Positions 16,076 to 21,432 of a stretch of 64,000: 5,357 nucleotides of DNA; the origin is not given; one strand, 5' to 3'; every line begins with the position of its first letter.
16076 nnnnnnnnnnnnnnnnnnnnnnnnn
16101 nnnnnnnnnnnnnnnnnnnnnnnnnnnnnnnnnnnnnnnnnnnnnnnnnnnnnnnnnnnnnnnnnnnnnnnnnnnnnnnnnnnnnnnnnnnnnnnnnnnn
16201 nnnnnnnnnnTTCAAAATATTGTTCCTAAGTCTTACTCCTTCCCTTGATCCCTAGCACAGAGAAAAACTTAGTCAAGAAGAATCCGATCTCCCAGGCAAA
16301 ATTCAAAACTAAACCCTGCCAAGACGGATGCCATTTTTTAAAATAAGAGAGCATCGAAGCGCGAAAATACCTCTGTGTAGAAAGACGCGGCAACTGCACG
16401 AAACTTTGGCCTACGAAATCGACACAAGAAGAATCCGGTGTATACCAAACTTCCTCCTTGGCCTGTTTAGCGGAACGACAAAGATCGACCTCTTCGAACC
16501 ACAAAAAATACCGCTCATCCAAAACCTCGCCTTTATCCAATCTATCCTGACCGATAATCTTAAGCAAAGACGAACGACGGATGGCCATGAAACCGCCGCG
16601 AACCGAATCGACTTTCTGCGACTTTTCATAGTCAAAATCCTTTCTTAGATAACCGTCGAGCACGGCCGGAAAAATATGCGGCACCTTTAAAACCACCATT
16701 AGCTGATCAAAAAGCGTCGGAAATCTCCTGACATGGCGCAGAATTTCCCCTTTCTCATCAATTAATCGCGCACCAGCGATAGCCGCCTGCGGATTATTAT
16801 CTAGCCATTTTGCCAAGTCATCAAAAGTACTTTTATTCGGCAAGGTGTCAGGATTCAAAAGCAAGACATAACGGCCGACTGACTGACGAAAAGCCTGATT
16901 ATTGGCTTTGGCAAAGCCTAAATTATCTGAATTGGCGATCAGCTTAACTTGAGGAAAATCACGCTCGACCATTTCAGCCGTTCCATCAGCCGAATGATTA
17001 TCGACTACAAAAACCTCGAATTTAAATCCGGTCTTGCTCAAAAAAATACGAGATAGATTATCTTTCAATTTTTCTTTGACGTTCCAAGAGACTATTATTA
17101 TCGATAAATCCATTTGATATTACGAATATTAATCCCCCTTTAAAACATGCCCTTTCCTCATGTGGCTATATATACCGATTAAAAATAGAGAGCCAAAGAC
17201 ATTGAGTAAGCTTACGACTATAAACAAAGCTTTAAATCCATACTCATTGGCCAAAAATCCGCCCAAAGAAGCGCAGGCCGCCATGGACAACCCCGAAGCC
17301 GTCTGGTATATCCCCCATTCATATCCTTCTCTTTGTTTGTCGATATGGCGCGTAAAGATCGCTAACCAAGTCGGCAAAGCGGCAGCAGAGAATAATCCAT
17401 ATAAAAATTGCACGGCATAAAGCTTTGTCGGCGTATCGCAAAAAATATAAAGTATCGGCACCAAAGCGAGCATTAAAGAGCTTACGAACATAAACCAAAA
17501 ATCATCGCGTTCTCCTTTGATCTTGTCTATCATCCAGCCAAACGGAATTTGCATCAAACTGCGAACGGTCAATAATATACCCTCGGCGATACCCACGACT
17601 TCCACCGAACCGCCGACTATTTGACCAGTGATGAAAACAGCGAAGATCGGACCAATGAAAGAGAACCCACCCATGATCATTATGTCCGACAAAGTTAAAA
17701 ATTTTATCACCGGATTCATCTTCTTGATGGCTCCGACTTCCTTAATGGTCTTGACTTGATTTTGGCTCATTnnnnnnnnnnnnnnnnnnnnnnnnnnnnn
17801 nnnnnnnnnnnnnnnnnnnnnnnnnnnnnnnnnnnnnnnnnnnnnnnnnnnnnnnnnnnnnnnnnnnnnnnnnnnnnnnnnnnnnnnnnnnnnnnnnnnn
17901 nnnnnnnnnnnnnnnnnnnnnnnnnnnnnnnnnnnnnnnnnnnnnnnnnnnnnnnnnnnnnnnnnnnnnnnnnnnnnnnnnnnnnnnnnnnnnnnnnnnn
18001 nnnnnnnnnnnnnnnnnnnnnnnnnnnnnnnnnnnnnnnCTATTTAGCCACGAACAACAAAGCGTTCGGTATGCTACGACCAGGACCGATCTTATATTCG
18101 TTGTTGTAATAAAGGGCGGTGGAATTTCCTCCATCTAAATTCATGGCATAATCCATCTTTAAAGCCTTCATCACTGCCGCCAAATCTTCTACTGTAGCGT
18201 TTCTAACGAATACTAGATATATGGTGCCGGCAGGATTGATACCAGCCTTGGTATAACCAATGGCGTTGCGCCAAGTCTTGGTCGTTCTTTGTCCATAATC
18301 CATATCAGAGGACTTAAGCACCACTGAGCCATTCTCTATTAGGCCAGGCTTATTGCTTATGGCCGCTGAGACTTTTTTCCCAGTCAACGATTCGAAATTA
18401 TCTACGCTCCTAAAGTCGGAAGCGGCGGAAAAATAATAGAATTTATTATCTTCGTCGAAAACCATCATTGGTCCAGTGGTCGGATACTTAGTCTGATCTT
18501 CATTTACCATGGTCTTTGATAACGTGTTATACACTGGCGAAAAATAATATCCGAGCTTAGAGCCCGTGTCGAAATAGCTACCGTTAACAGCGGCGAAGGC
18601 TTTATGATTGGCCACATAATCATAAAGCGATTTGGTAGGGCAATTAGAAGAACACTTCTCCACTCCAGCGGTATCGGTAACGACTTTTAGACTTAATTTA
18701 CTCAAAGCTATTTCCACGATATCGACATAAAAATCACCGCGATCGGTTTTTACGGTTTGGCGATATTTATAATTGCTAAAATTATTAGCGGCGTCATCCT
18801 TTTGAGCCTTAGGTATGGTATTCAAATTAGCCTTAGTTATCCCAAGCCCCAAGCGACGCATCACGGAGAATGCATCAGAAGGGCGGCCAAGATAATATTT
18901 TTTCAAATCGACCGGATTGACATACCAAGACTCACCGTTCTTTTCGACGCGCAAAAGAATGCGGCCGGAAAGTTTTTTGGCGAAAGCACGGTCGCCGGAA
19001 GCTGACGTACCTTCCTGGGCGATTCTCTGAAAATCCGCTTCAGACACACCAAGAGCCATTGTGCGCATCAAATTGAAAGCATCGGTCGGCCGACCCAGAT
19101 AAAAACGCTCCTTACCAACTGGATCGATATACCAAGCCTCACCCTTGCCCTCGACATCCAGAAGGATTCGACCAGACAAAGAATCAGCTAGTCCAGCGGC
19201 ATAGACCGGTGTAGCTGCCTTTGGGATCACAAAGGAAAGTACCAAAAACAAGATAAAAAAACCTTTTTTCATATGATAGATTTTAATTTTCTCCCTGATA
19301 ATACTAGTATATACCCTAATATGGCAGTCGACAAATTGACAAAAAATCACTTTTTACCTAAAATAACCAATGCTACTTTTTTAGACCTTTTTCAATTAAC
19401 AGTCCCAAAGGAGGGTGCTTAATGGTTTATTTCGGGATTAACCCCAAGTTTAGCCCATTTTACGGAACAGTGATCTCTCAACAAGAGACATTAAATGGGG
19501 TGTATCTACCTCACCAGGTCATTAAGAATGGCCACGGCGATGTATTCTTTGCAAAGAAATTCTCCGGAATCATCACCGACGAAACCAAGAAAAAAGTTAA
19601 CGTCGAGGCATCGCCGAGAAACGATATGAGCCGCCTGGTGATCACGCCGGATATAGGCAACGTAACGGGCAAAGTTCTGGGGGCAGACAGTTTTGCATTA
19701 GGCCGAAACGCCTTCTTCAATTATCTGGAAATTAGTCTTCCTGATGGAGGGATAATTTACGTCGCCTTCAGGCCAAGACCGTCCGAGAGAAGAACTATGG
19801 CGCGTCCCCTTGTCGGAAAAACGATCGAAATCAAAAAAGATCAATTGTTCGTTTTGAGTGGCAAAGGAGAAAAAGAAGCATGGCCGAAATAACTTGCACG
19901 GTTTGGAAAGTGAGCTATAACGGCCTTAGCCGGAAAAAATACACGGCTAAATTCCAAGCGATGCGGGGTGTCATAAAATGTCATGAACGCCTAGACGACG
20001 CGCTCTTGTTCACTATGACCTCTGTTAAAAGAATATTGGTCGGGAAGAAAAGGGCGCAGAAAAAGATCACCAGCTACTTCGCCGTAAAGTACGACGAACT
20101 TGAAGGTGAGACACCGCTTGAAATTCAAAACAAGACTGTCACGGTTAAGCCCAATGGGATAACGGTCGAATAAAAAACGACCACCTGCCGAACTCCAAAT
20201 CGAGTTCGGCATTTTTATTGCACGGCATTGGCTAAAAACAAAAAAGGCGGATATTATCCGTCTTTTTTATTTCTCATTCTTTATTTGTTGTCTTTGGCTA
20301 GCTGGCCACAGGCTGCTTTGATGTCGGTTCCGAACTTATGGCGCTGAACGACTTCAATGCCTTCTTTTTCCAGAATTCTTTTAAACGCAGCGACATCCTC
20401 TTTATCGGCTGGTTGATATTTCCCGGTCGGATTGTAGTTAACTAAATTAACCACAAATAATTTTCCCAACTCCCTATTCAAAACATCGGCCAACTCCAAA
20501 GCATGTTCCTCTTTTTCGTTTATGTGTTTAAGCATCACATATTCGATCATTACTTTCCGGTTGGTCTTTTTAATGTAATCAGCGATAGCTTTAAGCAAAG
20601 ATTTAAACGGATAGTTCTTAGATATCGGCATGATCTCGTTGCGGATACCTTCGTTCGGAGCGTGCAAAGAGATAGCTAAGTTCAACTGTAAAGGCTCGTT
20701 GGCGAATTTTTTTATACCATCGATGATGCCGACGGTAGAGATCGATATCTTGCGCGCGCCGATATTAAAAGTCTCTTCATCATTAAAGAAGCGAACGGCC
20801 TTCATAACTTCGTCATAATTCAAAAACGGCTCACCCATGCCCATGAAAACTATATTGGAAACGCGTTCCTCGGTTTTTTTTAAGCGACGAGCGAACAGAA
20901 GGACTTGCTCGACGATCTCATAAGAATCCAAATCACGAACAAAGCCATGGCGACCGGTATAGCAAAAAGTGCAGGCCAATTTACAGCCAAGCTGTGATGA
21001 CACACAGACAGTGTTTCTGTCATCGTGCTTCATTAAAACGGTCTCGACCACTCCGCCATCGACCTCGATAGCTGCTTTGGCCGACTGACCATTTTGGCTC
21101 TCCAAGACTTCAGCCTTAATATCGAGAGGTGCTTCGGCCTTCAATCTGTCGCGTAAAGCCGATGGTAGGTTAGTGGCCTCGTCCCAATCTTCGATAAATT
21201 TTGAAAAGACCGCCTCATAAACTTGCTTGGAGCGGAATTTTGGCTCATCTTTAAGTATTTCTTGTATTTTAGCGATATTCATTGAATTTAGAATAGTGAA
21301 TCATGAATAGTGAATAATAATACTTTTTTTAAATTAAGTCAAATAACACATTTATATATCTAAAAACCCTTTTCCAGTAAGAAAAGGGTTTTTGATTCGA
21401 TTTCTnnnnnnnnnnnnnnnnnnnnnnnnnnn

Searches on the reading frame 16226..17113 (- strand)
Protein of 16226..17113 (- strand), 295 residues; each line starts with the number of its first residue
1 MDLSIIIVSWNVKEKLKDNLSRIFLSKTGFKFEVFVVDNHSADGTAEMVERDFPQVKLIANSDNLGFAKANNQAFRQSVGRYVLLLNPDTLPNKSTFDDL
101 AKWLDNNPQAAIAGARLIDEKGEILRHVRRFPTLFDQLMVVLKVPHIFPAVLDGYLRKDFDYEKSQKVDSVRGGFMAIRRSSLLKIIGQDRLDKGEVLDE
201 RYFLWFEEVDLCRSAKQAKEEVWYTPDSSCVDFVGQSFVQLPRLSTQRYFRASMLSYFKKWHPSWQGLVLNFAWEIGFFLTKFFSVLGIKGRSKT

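Call 7: search_protein_families(library=pfam, proteins=[window:16226-17113:-], max_evalue=0.001)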
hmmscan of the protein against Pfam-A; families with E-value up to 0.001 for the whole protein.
window:16226-17113:- (295 aa): 3 families
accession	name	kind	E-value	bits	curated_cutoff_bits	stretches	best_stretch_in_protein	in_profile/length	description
PF00535.33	Glycos_transf_2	-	1.5e-21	77.5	23.3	1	4-183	1-164/168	Glycosyl transferase family 2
PF13641.12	Glyco_tranf_2_3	-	2.4e-12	47.8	27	1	3-240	3-219/230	Glycosyltransferase like family 2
PF10111.15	Glyco_tranf_2_2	-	7.9e-05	22.7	27.3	1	6-128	3-137/276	Glycosyltransferase like family 2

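Call 56: search_protein_families(library=ncbifam, proteins=[window:16226-17113:-], max_evalue=0.00001)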
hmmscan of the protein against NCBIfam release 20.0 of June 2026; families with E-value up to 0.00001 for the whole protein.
window:16226-17113:- (295 aa): 11 families
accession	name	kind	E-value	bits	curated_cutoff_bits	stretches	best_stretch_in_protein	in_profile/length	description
NF038302.1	EPS_HpsE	equivalog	1.1e-11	44.3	300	1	1-229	1-219/307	hormogonium polysaccharide biosynthesis glycosyltransferase HpsE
TIGR01556.1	rhamnosyltran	subfamily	1.5e-11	44.1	200.55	1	32-125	22-121/281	rhamnosyltransferase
NF047683.1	TeichurnBiosyTuaG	equivalog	2.1e-09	37.4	400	1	3-132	8-140/252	teichuronic acid biosynthesis protein TuaG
NF041875.1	EPS_EpsD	equivalog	2.9e-09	36.8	370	1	3-115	1-115/325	exopolysaccharide biosynthesis glycosyltransferase EpsD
NF038299.1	EPS_HpsN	equivalog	4.2e-09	35.8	425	1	3-233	3-221/317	hormogonium polysaccharide biosynthesis glycosyltransferase HpsN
TIGR03937.1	PgaC_IcaA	equivalog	8e-09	34.9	422.3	1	3-126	47-173/407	poly-beta-1,6-N-acetyl-D-glucosamine synthase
TIGR04283.1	glyco_like_mftF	equivalog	2.6e-08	33.7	182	1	3-129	1-122/221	TIGR04283 family arsenosugar biosynthesis glycosyltransferase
NF007482.0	PRK10073.1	equivalog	6.3e-07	28.7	423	1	2-92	7-98/334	glycosyltransferase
TIGR03111.1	glyc2_xrt_Gpos1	hypoth_equivalog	6.4e-07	28.5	363.95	1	3-185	51-229/439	TIGR03111 family XrtG-associated glycosyltransferase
NF053739.1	GlytfEpsEBac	equivalog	7.8e-07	28.3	450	1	3-123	3-128/265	glycosyltransferase EpsE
TIGR04009.1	wcaE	equivalog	1.1e-06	28.1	369.2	1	2-120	2-123/248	colanic acid biosynthesis glycosyltransferase WcaE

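Call 72: search_solved_structures(query=window:16226-17110:-, max_evalue=0.001)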
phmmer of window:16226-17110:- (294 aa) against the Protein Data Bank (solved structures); distinct sequences matched with E-value up to 0.001: 10.
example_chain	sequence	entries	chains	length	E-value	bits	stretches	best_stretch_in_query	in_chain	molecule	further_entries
5tze_C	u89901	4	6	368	8.5e-07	31.6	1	3-107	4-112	Glycosyl transferase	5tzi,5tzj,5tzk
5tz8_A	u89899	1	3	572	1.7e-06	30.7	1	3-107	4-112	Glycosyl transferase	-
2z87_A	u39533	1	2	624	4.2e-06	29.4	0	2-116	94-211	Chondroitin synthase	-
2z86_A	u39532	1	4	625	4.2e-06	29.4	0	2-116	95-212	Chondroitin synthase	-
6p61_A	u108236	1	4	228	7.1e-06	28.6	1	3-124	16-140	Glycosyltransferase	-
6yv7_B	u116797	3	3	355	1.1e-05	28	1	3-111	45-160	Glycosyl transferase, family 2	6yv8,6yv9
6yv7_A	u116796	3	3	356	1.1e-05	28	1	3-111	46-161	Glycosyl transferase, family 2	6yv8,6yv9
5mlz_A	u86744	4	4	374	1.8e-05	27.3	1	2-116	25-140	Dolichol monophosphate mannose synthase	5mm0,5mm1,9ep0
6h1j_A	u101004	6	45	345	0.0008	21.9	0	2-122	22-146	Probable ss-1,3-N-acetylglucosaminyltransferase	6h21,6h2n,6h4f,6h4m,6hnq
7msk_A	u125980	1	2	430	0.00092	21.7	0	24-88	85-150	Glyco_trans_2-like domain-containing protein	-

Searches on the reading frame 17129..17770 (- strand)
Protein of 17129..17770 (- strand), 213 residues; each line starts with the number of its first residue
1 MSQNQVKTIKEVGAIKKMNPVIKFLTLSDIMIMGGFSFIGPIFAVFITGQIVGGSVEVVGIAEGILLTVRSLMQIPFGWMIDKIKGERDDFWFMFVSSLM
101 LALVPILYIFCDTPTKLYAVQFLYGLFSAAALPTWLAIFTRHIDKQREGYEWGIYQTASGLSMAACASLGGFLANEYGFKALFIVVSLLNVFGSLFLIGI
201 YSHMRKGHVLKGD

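Call 7: search_protein_families(library=pfam, proteins=[window:17129-17770:-], max_evalue=0.001)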
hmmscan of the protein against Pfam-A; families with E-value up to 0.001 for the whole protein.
window:17129-17770:- (213 aa): 1 family
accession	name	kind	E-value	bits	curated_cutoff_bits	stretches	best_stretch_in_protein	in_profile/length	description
PF07690.21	MFS_1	-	4.7e-19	68.9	33.4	1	29-197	5-171/347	Major Facilitator Superfamily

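Call 56: search_protein_families(library=ncbifam, proteins=[window:17129-17770:-], max_evalue=0.00001)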
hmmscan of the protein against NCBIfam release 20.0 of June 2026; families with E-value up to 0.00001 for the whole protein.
window:17129-17770:- (213 aa): 5 families
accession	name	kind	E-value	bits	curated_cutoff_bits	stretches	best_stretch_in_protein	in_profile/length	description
TIGR00893.1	2A0114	subfamily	4.7e-09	35.7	395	1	72-204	44-172/399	D-galactonate transporter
TIGR00880.1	2_A_01_02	superfamily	1.2e-08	35.1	131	1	64-196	1-133/141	multidrug resistance protein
NF007372.0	PRK09874.1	equivalog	1.9e-07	30.5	571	1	3-196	202-393/408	multidrug efflux MFS transporter MdtG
TIGR00881.1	2A0104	subfamily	3.7e-07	29.5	407.75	1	71-204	44-174/379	phosphoglycerate transporter protein PgtP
TIGR00899.1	2A0120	subfamily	6.6e-06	25.5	522.3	1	35-207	12-182/375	sugar efflux transporter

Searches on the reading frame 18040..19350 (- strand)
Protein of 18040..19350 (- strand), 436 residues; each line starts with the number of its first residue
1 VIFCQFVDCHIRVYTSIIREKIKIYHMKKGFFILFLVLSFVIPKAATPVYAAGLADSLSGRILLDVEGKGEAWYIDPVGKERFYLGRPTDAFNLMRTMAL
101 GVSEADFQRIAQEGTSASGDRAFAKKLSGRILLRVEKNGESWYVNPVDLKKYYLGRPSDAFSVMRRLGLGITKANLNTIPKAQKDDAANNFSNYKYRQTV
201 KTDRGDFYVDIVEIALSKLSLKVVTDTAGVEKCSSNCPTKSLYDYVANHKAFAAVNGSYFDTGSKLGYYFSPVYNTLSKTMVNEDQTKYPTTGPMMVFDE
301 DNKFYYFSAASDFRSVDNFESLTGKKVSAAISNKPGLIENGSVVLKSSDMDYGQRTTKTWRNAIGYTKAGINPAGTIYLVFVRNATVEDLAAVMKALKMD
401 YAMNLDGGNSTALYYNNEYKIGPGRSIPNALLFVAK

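Call 7: search_protein_families(library=pfam, proteins=[window:18040-19350:-], max_evalue=0.001)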
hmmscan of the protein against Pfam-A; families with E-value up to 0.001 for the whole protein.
window:18040-19350:- (436 aa): 1 family
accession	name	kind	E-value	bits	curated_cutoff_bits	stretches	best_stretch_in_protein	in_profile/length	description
PF09992.14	NAGPA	-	6.6e-21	75.7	25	1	250-433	2-168/169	Phosphodiester glycosidase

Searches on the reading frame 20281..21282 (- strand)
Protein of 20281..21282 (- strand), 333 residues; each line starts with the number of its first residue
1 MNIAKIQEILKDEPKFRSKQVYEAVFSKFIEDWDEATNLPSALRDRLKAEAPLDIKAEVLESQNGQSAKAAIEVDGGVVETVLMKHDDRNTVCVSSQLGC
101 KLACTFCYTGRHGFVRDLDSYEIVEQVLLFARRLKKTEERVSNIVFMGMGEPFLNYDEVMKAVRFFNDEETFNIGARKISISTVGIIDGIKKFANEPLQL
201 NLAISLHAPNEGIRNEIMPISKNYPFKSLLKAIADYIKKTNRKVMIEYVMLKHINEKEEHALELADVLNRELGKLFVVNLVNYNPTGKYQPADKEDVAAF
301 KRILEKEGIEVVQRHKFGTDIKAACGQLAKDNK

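Call 7: search_protein_families(library=pfam, proteins=[window:20281-21282:-], max_evalue=0.001)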
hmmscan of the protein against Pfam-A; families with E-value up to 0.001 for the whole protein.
window:20281-21282:- (333 aa): 3 families
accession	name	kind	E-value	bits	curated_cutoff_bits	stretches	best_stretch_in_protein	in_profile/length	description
PF04055.27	Radical_SAM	-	9.7e-18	65.3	29.5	1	96-264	3-165/166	Radical SAM superfamily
PF21016.3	RlmN_N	-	5.7e-06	26.4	24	1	12-51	19-58/60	Ribosomal RNA large subunit methyltransferase N-terminal domain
PF13353.11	Fer4_12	-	0.00093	20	22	0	97-170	12-81/137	4Fe-4S single cluster domain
